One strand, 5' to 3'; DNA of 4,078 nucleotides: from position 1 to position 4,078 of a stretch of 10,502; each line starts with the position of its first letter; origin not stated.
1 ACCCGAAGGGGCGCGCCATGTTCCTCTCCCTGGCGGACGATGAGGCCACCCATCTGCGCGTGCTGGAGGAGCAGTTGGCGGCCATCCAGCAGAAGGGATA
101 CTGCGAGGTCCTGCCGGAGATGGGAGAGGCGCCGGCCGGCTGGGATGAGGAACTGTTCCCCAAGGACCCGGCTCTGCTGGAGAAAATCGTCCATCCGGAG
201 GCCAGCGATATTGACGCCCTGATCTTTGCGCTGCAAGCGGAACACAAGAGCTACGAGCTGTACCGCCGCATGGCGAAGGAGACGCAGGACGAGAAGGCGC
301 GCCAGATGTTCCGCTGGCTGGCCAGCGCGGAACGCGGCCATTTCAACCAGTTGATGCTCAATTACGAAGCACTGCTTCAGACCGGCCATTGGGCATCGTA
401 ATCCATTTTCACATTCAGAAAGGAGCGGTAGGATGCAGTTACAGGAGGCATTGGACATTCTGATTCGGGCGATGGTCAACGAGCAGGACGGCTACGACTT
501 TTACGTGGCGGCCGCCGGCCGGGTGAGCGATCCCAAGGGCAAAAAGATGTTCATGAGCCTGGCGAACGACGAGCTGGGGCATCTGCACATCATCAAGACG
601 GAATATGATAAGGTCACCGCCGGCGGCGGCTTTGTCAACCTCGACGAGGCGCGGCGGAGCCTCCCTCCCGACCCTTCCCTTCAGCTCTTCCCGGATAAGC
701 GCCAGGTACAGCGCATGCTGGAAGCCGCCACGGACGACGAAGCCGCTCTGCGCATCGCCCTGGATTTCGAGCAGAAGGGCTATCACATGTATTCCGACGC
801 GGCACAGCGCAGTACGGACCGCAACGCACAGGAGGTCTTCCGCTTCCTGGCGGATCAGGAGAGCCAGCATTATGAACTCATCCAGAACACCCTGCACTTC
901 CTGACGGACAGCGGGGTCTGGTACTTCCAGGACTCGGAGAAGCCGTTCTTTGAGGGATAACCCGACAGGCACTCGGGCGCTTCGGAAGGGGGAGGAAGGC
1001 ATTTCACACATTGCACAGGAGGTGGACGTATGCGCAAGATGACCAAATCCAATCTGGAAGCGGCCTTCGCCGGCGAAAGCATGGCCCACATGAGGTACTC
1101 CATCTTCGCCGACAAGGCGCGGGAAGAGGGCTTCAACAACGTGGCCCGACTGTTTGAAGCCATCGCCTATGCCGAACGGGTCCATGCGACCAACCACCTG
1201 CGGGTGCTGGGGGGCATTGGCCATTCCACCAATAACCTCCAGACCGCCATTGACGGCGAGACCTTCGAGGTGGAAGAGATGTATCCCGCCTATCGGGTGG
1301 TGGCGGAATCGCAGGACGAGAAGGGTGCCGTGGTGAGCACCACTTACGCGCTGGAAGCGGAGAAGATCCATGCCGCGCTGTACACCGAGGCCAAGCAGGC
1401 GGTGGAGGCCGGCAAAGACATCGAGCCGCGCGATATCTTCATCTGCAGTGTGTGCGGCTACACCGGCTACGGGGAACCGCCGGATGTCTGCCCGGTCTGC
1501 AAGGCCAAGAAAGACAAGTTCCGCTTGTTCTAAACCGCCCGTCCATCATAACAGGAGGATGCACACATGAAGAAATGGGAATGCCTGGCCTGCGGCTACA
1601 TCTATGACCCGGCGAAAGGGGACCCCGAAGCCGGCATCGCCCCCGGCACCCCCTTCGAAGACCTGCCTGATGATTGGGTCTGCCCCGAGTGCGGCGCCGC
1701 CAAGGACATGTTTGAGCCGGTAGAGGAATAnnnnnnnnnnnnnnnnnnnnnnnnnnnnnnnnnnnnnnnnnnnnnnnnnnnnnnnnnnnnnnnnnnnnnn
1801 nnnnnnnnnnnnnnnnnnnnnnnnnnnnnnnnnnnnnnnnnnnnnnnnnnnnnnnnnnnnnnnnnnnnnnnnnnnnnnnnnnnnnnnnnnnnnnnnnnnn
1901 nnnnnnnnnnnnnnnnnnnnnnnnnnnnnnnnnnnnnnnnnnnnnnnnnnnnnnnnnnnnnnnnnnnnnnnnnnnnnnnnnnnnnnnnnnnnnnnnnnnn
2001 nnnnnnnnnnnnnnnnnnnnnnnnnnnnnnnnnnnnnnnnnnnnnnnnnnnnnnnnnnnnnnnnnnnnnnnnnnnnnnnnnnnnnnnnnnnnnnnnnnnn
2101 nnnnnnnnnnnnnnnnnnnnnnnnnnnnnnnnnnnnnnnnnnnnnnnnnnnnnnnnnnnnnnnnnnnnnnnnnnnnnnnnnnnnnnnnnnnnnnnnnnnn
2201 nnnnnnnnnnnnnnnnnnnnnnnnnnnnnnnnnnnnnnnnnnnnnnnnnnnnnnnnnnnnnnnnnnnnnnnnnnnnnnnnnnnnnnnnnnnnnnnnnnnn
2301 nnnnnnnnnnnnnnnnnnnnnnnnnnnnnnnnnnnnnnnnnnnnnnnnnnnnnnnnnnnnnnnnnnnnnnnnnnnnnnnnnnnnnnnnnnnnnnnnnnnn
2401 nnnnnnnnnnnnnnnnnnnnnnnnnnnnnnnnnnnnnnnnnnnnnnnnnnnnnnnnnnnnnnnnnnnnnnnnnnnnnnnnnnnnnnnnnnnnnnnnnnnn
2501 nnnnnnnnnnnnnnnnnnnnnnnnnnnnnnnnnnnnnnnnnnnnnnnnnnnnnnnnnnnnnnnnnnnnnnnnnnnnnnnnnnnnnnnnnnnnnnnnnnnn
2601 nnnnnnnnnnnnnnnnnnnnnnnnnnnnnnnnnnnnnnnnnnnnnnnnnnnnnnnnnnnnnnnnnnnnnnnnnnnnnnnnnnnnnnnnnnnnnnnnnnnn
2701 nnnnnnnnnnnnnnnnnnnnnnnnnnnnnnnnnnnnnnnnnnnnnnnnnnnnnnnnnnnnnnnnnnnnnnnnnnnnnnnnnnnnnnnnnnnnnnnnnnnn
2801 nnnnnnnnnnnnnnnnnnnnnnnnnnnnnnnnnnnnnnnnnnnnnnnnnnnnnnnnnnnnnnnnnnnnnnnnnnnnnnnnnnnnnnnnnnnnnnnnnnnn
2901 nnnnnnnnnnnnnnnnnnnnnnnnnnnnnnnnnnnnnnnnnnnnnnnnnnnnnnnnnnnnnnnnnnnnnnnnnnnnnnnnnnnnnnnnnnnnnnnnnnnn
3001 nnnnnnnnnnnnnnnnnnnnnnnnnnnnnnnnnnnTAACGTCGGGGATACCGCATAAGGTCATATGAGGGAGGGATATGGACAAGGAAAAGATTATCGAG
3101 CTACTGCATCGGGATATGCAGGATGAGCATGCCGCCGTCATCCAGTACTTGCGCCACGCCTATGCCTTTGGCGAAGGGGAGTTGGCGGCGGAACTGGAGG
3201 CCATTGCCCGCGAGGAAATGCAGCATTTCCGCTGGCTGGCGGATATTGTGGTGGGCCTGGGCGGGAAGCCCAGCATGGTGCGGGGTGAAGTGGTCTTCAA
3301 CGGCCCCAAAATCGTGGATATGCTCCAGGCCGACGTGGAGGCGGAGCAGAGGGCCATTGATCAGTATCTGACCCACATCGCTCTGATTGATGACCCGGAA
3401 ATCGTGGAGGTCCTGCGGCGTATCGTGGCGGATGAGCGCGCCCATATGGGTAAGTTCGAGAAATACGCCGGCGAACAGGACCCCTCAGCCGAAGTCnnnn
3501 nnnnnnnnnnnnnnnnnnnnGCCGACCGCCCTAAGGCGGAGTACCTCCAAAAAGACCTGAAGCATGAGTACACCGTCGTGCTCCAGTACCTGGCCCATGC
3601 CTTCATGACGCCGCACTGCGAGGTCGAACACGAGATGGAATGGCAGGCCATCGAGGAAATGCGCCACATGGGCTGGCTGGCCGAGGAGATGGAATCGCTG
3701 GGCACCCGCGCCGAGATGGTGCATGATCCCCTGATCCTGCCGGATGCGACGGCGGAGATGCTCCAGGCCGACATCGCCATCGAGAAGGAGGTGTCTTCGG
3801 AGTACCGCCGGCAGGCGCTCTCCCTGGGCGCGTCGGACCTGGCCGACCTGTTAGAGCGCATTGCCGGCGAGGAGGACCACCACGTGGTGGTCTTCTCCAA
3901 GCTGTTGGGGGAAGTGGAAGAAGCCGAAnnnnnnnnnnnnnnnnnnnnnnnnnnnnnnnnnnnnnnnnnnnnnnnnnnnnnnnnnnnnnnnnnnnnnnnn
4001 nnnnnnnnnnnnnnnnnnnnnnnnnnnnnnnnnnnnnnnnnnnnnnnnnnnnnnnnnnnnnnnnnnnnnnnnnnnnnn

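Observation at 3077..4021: Cargo is a tandem (internally duplicated) diiron ferritin-like protein, a rubrerythrin without its rubredoxin domain, possibly a new cargo architecture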

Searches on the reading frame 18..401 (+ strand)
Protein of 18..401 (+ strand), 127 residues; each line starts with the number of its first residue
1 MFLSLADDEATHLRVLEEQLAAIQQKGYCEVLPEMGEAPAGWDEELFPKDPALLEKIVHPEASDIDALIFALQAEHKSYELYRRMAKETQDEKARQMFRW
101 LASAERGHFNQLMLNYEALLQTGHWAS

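Call 3: search_protein_families(library=pfam, proteins=[window:18-401:+], max_evalue=0.01)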
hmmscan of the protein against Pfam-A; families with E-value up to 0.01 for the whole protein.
window:18-401:+ (127 aa): 3 families
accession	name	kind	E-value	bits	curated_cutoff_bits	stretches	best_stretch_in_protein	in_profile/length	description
PF02915.23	Rubrerythrin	-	2.9e-07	31.4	22.8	1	1-112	34-133/137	Rubrerythrin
PF13668.12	Ferritin_2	-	0.00089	19.9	24.7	0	63-110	1-57/138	Ferritin-like domain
PF07870.16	DUF1657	-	0.0026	18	27.7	1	84-112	17-45/49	Protein of unknown function (DUF1657)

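Call 4: search_protein_families(library=ncbifam, proteins=[window:18-401:+], max_evalue=0.01)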
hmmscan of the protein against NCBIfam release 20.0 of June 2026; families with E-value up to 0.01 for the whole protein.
window:18-401:+ (127 aa): 2 families
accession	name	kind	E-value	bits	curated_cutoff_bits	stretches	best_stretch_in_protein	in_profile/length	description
NF058679.1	EncB_fam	subfamily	0.00036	20.5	90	1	61-113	18-70/117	encapsulin nanocompartment ferritin-likeEncB family encapsulin nanocompartment ferritin-like cargo protein cargo protein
NF045676.1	FeExpMbfA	equivalog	0.0049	16.3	450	1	71-111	103-143/318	iron exporter MbfA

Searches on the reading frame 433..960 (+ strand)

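Call 3: search_protein_families(library=pfam, proteins=[window:433-960:+], max_evalue=0.01)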
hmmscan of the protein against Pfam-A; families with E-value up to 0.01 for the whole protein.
window:433-960:+ (175 aa): 3 families
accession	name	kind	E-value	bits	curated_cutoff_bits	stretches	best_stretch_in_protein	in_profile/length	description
PF02915.23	Rubrerythrin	-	1e-12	49.1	22.8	1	8-152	1-135/137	Rubrerythrin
PF13668.12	Ferritin_2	-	4.6e-07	30.5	24.7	0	6-56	84-134/138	Ferritin-like domain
PF09537.16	DUF2383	-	0.00092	19.8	30.8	0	15-54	11-50/111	Domain of unknown function (DUF2383)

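Call 4: search_protein_families(library=ncbifam, proteins=[window:433-960:+], max_evalue=0.01)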
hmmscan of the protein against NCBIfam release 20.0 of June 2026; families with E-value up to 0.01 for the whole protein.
window:433-960:+ (175 aa): 5 families
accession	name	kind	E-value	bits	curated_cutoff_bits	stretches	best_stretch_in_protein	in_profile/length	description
NF045676.1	FeExpMbfA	equivalog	1.4e-08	34.6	450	1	12-56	102-146/318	iron exporter MbfA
NF058679.1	EncB_fam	subfamily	2.2e-06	27.7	90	0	91-166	11-85/117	encapsulin nanocompartment ferritin-likeEncB family encapsulin nanocompartment ferritin-like cargo protein cargo protein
NF009413.0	PRK12775.1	equivalog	3e-06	25.3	1895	1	101-156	860-915/1006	putative trifunctional 2-polyprenylphenol hydroxylase/glutamate synthase subunit beta/ferritin domain-containing protein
TIGR02284.1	TIGR02284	subfamily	0.0043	17.3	44.8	0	6-46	4-41/139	PA2169 family four-helix-bundle protein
TIGR04535.1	ferrit_encaps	subfamily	0.0078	16.2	125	0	97-149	10-61/114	encapsulin-associated ferritin-like protein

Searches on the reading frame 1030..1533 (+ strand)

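Call 3: search_protein_families(library=pfam, proteins=[window:1030-1533:+], max_evalue=0.01)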
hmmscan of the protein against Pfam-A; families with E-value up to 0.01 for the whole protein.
window:1030-1533:+ (167 aa): 2 families
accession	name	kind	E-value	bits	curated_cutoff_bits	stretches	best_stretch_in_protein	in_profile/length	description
PF02915.23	Rubrerythrin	-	1.2e-24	87.7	22.8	1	8-120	2-135/137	Rubrerythrin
PF21349.2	RUBY_RBDX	-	1.6e-11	43.9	26.5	1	138-164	2-29/30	Rubrerythrin, rubredoxin-like domain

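Call 4: search_protein_families(library=ncbifam, proteins=[window:1030-1533:+], max_evalue=0.01)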
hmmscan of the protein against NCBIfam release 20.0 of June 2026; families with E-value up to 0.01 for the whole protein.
window:1030-1533:+ (167 aa): 2 families
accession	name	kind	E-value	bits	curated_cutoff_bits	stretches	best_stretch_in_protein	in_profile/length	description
NF045783.1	Nigrythrn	equivalog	4.9e-31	108.4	340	2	68-167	106-202/202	nigerythrin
NF045767.1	RuberyRbr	equivalog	1.5e-26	93.6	200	1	5-166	9-189/194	rubrerythrin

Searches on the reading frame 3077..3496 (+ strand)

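Call 52: search_protein_families(library=pfam, proteins=[window:3077-3496:+], max_evalue=0.01)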
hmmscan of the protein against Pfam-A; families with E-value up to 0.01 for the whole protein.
seq(140 aa): 8 families
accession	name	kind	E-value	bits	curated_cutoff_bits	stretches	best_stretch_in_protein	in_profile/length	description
PF00210.30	Ferritin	-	1.8e-14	54.3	24.5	1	7-131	1-136/142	Ferritin-like domain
PF12902.13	Ferritin-like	-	2.6e-09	37.7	22.3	1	13-81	4-75/221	Ferritin-like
PF05067.18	Mn_catalase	-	8.4e-06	25.4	27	1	73-129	134-189/284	Manganese containing catalase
PF02915.23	Rubrerythrin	-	1.3e-05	26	22.8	1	20-129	13-135/137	Rubrerythrin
PF03232.19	COQ7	-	2e-05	24.7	23.5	0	9-68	6-66/169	Ubiquinone biosynthesis protein COQ7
PF13668.12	Ferritin_2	-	0.0018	18.9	24.7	1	33-129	38-134/138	Ferritin-like domain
PF04305.20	DUF455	-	0.0018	18.4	34.3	0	3-62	60-121/247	Protein of unknown function (DUF455)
PF09537.16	DUF2383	-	0.0072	16.9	30.8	0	79-130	2-53/111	Domain of unknown function (DUF2383)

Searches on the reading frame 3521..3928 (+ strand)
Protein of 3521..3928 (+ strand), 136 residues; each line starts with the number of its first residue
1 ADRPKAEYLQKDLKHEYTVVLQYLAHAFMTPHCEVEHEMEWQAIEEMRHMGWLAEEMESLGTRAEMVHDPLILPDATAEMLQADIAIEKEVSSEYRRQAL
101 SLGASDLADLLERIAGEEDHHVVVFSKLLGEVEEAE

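Call 52: search_protein_families(library=pfam, proteins=[window:3521-3928:+], max_evalue=0.01)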
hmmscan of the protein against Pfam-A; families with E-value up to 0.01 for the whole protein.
seq(136 aa): 3 families
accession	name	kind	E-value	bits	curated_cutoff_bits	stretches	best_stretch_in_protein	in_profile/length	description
PF00210.30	Ferritin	-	9e-12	45.6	24.5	1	7-133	2-140/142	Ferritin-like domain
PF02915.23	Rubrerythrin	-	0.00043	21.1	22.8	1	32-129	28-137/137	Rubrerythrin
PF03232.19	COQ7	-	0.0054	16.8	23.5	0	78-131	4-58/169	Ubiquinone biosynthesis protein COQ7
